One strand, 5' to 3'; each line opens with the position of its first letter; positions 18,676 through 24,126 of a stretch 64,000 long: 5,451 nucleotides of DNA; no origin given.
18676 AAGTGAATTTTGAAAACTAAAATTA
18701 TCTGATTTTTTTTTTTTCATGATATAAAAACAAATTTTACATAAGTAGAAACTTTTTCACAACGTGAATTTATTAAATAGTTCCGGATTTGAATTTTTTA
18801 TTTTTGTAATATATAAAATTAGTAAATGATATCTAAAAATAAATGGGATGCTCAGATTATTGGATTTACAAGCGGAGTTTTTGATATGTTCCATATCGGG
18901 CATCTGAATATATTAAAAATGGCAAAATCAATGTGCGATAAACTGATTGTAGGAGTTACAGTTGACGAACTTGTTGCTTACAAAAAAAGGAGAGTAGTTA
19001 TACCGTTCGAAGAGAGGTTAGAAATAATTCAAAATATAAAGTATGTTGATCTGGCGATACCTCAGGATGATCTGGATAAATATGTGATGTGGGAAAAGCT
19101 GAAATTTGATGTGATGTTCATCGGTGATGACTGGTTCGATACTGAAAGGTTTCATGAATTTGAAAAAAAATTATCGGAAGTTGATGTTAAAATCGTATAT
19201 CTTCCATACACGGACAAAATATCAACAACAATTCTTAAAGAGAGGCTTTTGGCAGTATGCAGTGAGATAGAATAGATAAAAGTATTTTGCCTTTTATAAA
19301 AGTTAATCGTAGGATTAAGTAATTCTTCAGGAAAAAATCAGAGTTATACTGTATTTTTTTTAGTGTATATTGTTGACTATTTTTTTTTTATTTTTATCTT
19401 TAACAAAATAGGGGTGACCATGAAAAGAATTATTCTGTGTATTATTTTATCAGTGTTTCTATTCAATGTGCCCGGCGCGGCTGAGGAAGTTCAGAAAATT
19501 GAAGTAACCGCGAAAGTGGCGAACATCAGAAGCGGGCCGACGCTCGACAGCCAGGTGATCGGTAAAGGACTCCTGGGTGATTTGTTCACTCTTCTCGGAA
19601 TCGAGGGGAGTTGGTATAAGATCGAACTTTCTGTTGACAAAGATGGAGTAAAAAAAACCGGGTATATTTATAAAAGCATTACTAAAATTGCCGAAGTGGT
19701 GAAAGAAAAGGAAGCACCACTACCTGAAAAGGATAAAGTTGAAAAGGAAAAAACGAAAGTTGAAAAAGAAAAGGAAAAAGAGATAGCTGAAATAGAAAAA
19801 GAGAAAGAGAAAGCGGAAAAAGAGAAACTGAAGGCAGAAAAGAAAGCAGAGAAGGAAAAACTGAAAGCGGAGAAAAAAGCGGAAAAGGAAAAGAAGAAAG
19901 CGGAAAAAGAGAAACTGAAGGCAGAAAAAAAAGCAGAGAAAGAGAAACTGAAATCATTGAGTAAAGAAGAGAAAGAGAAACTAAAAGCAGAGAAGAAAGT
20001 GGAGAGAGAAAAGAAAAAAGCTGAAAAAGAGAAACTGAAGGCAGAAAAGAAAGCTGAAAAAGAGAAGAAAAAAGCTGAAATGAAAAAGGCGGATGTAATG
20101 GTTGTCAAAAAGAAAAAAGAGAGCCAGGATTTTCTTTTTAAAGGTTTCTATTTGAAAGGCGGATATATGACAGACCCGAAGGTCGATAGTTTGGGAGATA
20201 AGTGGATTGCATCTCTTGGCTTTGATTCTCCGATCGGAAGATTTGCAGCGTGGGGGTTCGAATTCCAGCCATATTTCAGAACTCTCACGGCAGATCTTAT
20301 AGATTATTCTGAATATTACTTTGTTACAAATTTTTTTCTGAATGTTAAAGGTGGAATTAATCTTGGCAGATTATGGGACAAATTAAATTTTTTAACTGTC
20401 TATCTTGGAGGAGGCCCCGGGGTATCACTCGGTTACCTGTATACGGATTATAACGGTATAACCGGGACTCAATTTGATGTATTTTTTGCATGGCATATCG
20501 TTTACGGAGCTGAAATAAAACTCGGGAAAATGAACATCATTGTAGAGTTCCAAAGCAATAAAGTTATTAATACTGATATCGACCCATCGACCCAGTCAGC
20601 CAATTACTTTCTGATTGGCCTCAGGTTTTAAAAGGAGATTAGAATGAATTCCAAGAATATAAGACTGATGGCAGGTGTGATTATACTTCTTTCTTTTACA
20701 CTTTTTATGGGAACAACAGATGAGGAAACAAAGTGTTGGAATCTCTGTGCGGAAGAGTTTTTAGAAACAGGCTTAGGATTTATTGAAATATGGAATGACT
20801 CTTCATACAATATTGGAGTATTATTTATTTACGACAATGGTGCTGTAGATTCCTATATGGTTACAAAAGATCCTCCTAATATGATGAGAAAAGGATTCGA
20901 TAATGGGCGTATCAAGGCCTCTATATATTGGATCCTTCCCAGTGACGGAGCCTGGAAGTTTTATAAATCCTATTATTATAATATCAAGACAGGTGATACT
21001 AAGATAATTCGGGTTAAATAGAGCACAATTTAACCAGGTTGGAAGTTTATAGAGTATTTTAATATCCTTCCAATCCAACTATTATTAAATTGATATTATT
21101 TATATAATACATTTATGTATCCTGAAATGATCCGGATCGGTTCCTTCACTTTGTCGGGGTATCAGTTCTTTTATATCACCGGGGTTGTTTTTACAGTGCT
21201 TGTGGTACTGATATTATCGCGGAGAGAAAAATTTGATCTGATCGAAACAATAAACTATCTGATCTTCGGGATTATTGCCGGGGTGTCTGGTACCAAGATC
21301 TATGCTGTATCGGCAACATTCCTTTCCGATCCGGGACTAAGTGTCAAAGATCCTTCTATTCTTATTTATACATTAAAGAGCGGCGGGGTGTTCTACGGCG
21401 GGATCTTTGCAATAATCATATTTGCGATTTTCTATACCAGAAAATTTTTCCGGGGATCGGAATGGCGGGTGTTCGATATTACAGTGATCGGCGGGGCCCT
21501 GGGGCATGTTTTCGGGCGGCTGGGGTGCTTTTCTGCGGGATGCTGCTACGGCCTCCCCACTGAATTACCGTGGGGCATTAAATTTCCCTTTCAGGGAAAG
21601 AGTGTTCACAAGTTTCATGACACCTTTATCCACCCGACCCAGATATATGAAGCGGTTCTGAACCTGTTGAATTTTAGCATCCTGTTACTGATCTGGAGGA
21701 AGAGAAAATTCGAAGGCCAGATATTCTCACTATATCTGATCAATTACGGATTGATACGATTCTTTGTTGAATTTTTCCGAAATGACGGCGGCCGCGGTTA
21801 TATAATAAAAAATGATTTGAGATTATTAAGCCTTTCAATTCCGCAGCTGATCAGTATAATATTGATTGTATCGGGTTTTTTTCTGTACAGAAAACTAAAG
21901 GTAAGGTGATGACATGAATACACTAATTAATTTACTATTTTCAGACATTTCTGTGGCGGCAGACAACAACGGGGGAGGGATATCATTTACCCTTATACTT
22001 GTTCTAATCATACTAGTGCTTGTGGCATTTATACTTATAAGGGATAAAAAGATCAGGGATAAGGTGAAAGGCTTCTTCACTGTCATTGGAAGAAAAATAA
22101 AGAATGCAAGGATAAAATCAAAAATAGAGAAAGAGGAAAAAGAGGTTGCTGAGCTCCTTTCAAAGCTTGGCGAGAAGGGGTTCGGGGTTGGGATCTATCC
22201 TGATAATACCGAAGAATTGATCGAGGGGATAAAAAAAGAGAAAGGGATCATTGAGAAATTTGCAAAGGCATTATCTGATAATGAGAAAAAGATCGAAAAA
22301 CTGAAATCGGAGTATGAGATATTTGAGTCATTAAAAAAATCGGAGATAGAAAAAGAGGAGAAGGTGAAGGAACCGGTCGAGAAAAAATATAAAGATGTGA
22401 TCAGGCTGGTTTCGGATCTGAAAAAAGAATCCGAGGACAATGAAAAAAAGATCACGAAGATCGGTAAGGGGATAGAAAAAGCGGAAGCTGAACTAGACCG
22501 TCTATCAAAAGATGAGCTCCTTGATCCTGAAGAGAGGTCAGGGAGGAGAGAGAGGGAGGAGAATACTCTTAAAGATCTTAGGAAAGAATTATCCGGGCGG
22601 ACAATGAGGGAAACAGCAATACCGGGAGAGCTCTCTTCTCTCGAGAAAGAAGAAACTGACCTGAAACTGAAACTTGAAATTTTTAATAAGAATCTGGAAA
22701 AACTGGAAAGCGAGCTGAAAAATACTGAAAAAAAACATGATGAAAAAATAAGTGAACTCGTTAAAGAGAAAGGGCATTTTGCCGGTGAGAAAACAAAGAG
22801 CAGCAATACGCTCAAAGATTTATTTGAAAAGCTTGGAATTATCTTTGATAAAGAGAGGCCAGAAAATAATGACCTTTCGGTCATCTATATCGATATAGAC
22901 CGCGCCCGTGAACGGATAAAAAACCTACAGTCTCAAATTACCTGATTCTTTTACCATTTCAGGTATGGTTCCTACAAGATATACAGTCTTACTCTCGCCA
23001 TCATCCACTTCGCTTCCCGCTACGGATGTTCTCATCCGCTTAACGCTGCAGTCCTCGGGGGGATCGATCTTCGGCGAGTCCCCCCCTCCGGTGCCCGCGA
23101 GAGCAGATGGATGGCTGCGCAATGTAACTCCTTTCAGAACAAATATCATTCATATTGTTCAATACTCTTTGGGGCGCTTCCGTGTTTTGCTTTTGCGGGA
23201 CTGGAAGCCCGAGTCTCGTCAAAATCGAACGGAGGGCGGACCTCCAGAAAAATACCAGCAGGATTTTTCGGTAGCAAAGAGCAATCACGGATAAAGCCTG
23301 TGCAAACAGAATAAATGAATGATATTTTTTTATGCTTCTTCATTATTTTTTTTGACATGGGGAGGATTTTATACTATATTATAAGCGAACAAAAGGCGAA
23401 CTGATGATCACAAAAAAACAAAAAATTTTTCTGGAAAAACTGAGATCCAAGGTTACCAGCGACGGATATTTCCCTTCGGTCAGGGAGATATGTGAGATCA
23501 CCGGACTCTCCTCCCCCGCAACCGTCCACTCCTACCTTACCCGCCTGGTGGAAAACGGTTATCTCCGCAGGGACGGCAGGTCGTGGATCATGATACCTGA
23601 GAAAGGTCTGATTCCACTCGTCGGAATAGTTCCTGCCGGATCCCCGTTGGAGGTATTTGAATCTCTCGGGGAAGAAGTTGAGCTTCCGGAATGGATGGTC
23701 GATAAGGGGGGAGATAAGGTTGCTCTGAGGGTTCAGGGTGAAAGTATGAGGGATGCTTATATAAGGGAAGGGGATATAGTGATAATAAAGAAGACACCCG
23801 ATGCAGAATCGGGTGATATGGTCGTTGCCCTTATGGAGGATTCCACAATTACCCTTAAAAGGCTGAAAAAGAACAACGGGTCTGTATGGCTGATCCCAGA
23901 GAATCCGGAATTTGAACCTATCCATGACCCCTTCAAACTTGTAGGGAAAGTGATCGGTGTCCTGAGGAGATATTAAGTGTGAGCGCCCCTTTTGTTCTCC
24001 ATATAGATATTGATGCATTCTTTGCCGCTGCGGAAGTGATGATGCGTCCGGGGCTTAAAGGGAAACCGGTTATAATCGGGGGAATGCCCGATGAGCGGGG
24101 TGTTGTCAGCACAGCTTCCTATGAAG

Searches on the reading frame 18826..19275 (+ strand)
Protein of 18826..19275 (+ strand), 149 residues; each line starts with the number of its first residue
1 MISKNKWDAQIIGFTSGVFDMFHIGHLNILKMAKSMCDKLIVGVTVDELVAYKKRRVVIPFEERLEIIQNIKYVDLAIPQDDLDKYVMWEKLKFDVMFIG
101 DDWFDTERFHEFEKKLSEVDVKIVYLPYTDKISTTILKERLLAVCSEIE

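Call 39: search_protein_families(library=pfam, proteins=[window:18826-19275:+], max_evalue=0.00001)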
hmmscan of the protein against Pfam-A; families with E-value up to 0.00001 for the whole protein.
window:18826-19275:+ (149 aa): 1 family
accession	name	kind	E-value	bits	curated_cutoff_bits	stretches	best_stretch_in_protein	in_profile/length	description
PF01467.32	CTP_transf_like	-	1.7e-21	77.3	21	1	15-140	2-133/133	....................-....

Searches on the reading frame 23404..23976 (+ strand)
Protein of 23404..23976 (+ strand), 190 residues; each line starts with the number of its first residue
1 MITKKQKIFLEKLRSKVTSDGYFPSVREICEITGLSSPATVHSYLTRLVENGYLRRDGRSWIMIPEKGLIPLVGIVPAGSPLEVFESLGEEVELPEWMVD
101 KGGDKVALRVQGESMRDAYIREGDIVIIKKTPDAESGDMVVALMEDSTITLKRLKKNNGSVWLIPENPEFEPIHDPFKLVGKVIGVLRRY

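Call 7: search_protein_families(library=pfam, proteins=[window:23404-23976:+])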
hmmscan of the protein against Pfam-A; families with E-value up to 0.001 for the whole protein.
window:23404-23976:+ (190 aa): 6 families
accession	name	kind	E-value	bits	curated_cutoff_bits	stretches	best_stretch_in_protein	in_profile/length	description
PF00717.28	Peptidase_S24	-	1.1e-26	93.2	23.3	1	71-183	1-115/116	Peptidase S24-like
PF01726.22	LexA_DNA_bind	-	1.4e-12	47.6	23.7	1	2-57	4-59/65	LexA DNA binding domain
PF13730.12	HTH_36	-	4.6e-07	30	25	1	2-54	3-55/55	Helix-turn-helix domain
PF09339.16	HTH_IclR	-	2.1e-06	27.8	22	1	25-58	20-52/52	IclR helix-turn-helix domain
PF13412.12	HTH_24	-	0.00041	20.3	21.9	0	25-55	19-48/48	Winged helix-turn-helix DNA-binding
PF12802.13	MarR_2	-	0.00061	20.3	27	1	22-56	20-52/61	MarR family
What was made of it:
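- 23404..23976 (+): lexA (190 aa): winged-helix DNA-binding domain plus S24 autopeptidase domain. Pfam finds LexA_DNA_bind and Peptidase_S24 (call 7).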

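Call 9: find_homologous_proteins(query=window:23404-23976:+)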
Query window:23404-23976:+ (190 aa): 2039 proteins with E <= 0.001 among 2168 candidates; the best 120 are listed.
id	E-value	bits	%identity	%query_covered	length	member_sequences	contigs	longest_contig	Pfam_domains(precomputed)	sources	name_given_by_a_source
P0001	1.2e-110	386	92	100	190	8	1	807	PF13730.13,PF00717.29,PF09339.17,PF01726.23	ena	-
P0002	4.7e-110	384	92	100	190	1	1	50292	PF13730.13,PF00717.29,PF09339.17,PF01726.23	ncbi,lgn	ncbi:MAG: transcriptional repressor LexA [Acidobacteriota bacterium]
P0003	1.2e-106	372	86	100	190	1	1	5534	PF00717.29,PF01726.23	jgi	-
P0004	7.8e-106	370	87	100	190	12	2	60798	PF13730.13,PF00717.29,PF09339.17,PF01726.23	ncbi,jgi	-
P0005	3.9e-103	361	85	100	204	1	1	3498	PF00717.29,PF09339.17,PF01726.23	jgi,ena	-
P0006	1.6e-102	359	84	100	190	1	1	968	PF00717.29,PF09339.17,PF01726.23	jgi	jgi:repressor LexA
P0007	4.1e-102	358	83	100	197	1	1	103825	PF13730.13,PF00717.29,PF09339.17,PF01726.23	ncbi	-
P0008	1.0e-101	356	83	100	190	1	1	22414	PF13730.13,PF00717.29,PF01726.23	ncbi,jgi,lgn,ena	-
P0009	1.0e-99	350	80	100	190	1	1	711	PF13730.13,PF00717.29,PF09339.17,PF01726.23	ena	-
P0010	3.4e-99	348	82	100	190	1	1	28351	PF13730.13,PF00717.29,PF01726.23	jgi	-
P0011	5.5e-92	325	76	100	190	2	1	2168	PF00717.29,PF01726.23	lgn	-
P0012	1.4e-87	310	72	100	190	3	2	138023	PF00717.29,PF01726.23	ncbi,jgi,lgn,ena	-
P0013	2.5e-87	309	74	100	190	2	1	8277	PF13730.13,PF00717.29,PF01726.23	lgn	-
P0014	8.9e-85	301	73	100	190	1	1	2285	PF00717.29,PF01726.23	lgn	-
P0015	6.2e-84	298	67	100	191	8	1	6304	PF00717.29,PF01726.23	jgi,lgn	jgi:repressor LexA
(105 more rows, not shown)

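Call 11: find_related_loci(query=A1, collection=genome_contigs, flank=3000)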
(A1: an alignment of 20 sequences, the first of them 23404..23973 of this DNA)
Query A1 (190 aa) in genome_contigs; peptide patterns used: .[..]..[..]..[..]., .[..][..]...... (x = any residue, [..] = any of these).
94 stretches matched a pattern; 47 encode a relative of the query (tblastn E <= 1e-3); 47 distinct loci.
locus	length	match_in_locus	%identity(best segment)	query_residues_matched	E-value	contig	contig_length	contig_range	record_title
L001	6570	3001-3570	92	1-190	1e-117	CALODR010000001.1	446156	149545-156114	MAG: uncultured bacterium isolate HOU_bin.0035 genome assembly, contig: contig_4816, whole genome shotgun sequence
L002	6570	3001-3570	87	1-190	3e-111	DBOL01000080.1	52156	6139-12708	MAG TPA_asm: Candidatus Aminicenantes bacterium UBA647 UBA647_contig_6827, whole genome shotgun sequence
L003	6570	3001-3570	87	1-190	2e-111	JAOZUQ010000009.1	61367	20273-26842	MAG: Candidatus Aminicenantes bacterium isolate GMC8.metabat2.13 GMC8_117_length_61367_cov_7.779276, whole genome shotgu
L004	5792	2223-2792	83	1-190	2e-106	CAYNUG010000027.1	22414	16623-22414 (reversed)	MAG TPA_asm: uncultured Clostridia bacterium isolate binchicken_co67_213 genome assembly, contig: NODE_2294_length_22414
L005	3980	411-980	72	1-190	1e-93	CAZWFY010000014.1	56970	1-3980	MAG TPA_asm: uncultured Clostridia bacterium isolate binchicken_co67_288 genome assembly, contig: NODE_440_length_56970_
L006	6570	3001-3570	71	1-190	3e-90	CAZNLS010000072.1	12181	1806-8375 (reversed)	MAG TPA_asm: uncultured Clostridia bacterium isolate binchicken_co275_129 genome assembly, contig: NODE_7875_length_1218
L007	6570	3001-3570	65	1-190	9e-88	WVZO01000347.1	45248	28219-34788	MAG: Candidatus Aminicenantes bacterium isolate CS4-C025 C_merged_R1_(paired)_contig_42297, whole genome shotgun sequenc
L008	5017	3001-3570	69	1-190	2e-87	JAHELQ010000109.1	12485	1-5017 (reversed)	MAG: Candidatus Aminicenantes bacterium isolate Ww63 NODE_11088_length_12485_cov_2.239000, whole genome shotgun sequence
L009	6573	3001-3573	66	1-190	3e-85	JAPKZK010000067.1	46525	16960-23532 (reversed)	MAG: Candidatus Aminicenantes bacterium isolate LacPavin_0920_SED2_MAG_46_26 LacPavin_0920_SED2_scaffold_385856, whole g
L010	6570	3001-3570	67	1-190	3e-84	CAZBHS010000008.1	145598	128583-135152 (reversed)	MAG TPA_asm: uncultured Clostridia bacterium isolate binchicken_co42_202 genome assembly, contig: NODE_23_length_145598_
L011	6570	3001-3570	63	1-190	1e-83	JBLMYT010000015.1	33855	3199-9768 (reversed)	MAG: Candidatus Omnitrophota bacterium isolate MAG222 PRJNA951521_bin77_renamed_14, whole genome shotgun sequence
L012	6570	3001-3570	64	1-190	3e-83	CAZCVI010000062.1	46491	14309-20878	MAG TPA_asm: uncultured Clostridia bacterium isolate binchicken_co113_160 genome assembly, contig: NODE_877_length_46491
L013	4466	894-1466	64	1-190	4e-82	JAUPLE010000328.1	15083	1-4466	MAG: Acidobacteriota bacterium isolate erpe_2018_pw_9hr_WHONDRS-PP48-000088_B_bin.18 scaffold_480017, whole genome shotg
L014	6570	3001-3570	64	1-190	1e-81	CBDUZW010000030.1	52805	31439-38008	MAG TPA_asm: uncultured bacterium isolate SRR22302365_binner123_Refined_103 genome assembly, contig: ERZ25074835.250, wh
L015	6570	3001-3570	62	1-190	1e-80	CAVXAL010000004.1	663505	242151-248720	MAG: Candidatus Aminicenantes bacterium isolate MFD04408.bin.2.25 genome assembly, contig: contig_55854, whole genome sh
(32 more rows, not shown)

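Call 42: search_protein_families(library=ncbifam, proteins=[window:23404-23976:+], max_evalue=0.001)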
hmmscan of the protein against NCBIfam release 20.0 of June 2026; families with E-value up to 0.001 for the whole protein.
window:23404-23976:+ (190 aa): 2 families
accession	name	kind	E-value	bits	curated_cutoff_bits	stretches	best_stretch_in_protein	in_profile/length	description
TIGR00498.1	lexA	equivalog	3.2e-45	154.2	110.95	1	2-189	4-201/203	transcriptional repressor LexA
NF007621.2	PRK10276.1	subfamily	2.5e-17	63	110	1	84-187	8-110/115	translesion error-prone DNA polymerase V autoproteolytic subunit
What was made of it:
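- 23404..23976 (+): NCBIfam TIGR00498 scores 154 bits against a cut-off of 110.95 (call 42).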

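Call 48: search_solved_structures(query=window:23404-23973:+, show_alignments=3, max_evalue=0.00001)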
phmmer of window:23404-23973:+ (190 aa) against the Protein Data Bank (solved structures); distinct sequences matched with E-value up to 0.00001: 20.
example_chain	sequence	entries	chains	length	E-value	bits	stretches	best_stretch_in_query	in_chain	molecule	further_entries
3k2z_A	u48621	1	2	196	3e-24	89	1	3-189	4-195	LexA repressor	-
7b5g_A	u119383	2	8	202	8e-23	84.4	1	3-188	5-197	LexA repressor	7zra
7ocj_A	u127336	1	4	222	1.1e-22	84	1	3-188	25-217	LexA repressor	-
1jhh_A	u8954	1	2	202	2.1e-22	83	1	3-188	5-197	LEXA REPRESSOR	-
3jso_A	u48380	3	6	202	5.4e-22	81.7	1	3-188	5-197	LexA repressor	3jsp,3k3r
8trg_I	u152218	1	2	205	5.7e-22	81.6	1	3-188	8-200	LexA repressor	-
1jhf_A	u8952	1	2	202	7.7e-22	81.2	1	3-188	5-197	LEXA REPRESSOR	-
8s7g_A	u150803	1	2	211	3e-18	69.4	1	3-179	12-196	LexA repressor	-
1jhc_A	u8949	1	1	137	6e-18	68.5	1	66-188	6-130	LEXA REPRESSOR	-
1jhe_A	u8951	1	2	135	2.5e-17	66.5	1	66-188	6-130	LEXA REPRESSOR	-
8gms_A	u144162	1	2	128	3.4e-17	66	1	70-188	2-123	LexA repressor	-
6a2q_A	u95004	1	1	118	2.8e-16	63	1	79-189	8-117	LexA repressor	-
6a2r_A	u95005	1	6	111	4e-16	62.5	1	79-189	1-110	LexA repressor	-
6a2s_A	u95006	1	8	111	1.1e-15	61.2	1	79-189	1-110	LexA repressor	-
8b0v_A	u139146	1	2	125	1.2e-15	61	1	69-188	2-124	LexA repressor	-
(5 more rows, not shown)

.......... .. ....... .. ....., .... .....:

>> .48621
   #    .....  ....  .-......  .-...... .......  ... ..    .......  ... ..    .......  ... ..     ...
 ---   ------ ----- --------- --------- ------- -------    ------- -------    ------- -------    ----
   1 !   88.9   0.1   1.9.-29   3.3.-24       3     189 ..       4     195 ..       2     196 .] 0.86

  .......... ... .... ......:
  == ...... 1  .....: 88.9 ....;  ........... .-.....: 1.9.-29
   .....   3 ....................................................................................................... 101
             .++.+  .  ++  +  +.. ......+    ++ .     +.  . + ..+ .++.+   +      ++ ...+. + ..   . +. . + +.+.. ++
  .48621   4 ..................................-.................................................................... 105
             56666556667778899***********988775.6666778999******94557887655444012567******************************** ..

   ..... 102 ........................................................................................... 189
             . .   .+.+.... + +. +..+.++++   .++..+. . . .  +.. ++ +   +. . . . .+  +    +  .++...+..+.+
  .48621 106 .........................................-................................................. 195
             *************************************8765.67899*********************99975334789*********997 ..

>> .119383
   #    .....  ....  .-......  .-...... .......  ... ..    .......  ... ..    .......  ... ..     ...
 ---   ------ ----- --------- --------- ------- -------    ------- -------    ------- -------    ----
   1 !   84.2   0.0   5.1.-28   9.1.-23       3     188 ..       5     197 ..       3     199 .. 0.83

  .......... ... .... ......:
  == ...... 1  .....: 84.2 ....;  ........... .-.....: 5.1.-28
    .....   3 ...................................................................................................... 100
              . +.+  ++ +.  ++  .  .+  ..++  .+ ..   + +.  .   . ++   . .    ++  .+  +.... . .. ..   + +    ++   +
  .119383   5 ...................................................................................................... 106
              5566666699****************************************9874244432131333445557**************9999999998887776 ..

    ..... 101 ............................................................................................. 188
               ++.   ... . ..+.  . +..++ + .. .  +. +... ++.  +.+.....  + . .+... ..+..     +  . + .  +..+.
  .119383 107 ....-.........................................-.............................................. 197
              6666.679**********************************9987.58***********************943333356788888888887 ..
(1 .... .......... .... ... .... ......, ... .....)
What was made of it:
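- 23404..23976 (+): It is a full-length homologue of the solved LexA structures 3k2z and 1jhh (call 48).
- On LexA repressor (NCBIfam TIGR00498): It aligns over its full length to the solved LexA structures 3k2z and 1jhh (call 48).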
